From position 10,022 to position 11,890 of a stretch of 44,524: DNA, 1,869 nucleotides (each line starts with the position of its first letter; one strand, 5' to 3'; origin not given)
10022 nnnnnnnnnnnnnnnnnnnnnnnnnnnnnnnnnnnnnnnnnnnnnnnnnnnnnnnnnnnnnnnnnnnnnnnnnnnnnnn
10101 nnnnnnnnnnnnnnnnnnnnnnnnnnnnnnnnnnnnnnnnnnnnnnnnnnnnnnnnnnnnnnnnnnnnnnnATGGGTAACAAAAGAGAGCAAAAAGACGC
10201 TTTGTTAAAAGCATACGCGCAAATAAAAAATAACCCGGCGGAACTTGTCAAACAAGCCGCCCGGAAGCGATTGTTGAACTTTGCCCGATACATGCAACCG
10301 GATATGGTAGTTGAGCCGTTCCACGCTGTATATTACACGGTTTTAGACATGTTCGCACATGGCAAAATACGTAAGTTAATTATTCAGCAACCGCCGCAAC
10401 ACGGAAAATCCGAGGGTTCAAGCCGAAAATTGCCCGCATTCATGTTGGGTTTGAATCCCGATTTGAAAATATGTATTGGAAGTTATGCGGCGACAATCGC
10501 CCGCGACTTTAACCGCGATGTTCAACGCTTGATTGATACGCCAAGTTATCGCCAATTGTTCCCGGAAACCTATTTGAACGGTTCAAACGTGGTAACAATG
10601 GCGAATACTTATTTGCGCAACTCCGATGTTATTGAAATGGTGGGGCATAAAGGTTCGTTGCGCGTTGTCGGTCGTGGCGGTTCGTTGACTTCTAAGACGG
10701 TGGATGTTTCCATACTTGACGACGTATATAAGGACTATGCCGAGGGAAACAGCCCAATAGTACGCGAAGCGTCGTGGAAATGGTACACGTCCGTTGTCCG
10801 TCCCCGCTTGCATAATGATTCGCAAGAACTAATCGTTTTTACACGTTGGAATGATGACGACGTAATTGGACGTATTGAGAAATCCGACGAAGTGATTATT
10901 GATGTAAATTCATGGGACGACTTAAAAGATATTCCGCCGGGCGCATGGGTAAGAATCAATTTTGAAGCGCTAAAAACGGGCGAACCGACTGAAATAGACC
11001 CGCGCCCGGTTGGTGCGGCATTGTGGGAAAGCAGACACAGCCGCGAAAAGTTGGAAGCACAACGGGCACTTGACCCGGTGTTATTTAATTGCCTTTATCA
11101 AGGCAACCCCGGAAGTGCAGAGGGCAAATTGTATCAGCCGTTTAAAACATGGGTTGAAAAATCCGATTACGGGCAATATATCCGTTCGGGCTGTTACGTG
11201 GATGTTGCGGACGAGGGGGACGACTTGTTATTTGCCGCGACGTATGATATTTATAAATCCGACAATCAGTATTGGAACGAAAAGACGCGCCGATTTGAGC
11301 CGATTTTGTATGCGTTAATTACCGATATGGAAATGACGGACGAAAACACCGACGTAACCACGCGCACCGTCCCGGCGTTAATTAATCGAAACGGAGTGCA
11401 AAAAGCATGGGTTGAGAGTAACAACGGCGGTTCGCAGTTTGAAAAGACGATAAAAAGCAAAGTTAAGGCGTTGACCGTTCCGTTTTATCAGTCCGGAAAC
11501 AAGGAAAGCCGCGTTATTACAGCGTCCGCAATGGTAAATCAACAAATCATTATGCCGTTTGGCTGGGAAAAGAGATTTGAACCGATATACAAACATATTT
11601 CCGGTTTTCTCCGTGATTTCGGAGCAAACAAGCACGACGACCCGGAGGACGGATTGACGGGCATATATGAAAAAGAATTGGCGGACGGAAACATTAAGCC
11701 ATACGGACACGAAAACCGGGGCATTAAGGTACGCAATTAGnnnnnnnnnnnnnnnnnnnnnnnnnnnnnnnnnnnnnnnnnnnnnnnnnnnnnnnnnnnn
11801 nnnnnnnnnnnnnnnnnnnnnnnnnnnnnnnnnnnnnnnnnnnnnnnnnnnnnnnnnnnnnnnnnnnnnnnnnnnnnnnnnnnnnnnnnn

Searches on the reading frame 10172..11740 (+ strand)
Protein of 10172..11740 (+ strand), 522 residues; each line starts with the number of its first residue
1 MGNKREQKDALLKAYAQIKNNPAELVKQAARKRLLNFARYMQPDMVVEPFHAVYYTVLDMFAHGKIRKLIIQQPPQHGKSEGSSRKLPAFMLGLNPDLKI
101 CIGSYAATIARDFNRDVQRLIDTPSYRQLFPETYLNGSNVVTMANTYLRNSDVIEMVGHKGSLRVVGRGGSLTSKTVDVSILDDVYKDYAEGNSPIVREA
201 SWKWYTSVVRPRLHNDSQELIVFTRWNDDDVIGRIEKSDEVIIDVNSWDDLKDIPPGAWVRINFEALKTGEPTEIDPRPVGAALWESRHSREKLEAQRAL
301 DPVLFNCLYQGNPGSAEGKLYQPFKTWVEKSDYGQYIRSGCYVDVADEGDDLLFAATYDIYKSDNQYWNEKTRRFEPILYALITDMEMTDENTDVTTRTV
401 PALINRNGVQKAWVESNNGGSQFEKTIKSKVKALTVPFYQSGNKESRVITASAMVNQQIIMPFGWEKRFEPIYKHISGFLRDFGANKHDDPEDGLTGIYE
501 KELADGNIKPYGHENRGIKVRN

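Call 10: search_dna_similar(query=window:10172-11740:+, collection=phages, mode=protein, max_rows=30)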
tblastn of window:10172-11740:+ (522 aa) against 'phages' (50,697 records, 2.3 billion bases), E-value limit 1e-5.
Records with a match: 1537; places in all: 1541; records where one place covers at least 80% of the query: 382.
Best place of each record, by identity: 80-90% 6; 60-80% 3; <60% 1528.
By first word of the organism name: Mycobacterium 496; Microbacterium 273; Gordonia 167; Acinetobacter 47; Bacteriophage 42; Lactococcus 40; Caulobacter 37; Xanthomonas 36; Escherichia 36; Helicobacter 36; and 80 more.
By host as written in the record: Mycobacterium smegmatis mc2 155 348; Gordonia terrae 3612 129; Microbacterium foliorum NRRL B-24224 SEA 111; Microbacterium foliorum NRRL B-24224 104; Mycobacterium smegmatis mc#155 83; - 62; Helicobacter pylori 28; Microbacterium paraoxydans NWU1 27; and 267 more.
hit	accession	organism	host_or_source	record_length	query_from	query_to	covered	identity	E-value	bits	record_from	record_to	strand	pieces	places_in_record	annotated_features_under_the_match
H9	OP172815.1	Parabacteroides phage PD491P1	Parabacteroides distasonis DA491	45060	2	522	100%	82.0%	0e+0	912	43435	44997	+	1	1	hypothetical protein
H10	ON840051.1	Caudoviricetes sp.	Rattus norvegicus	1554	9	522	98%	82.5%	0e+0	912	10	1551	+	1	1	large terminase protein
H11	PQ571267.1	Bacteroides phage BKO1-3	Bacteroides koreensis HM3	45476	3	522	100%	81.2%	0e+0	905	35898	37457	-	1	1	terminase large subunit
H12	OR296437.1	Bacteroides phage C1_85S2P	Bacteroides uniformis MB20-85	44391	3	522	100%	81.0%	0e+0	900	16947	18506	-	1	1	hypothetical protein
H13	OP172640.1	Alistipes phage AS73P1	Alistipes shahii DA73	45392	2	522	100%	80.8%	0e+0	914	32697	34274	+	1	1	hypothetical protein (x2)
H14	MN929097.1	Parabacteroides phage PDS1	Parabacteroides distasonis APCS2/PD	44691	3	522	100%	77.9%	6e-174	906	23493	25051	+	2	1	terminase large subunit (x2) | hypothetical protein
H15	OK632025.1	Elizabethkingia phage TCUEAP2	Elizabethkingia anophelis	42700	11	522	98%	78.9%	0e+0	860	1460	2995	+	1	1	terminase large subunit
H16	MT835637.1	Bacteriophage sp.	human fecal samples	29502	7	522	99%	68.6%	0e+0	756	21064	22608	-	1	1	record has no annotation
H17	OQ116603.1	Bacteroides phage vB_BfrS_UZM3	Bacteroides fragilis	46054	22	522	96%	56.3%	0e+0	572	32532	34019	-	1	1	terminase large subunit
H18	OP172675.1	Bacteroides phage BF698P1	Bacteroides fragilis DA698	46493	1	519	99%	54.2%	0e+0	572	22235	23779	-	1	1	hypothetical protein (x2)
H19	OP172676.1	Bacteroides phage BF698P3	Bacteroides fragilis DA698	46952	1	519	99%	54.2%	0e+0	572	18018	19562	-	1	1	hypothetical protein (x2)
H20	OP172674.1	Bacteroides phage BF695P3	Bacteroides fragilis DA695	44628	1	519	99%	53.7%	3e-180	567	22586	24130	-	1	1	hypothetical protein (x2)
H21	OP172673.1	Bacteroides phage BF695P2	Bacteroides fragilis DA695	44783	1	519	99%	53.7%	3e-180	567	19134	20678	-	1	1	hypothetical protein (x2)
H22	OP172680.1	Bacteroides phage BK649P1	Bacteroides ovatus BSC649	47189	1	519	99%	53.6%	6e-156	578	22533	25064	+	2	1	hypothetical protein (x2)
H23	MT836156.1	Bacteriophage sp.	human fecal samples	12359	3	331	63%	84.5%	0e+0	587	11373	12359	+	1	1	record has no annotation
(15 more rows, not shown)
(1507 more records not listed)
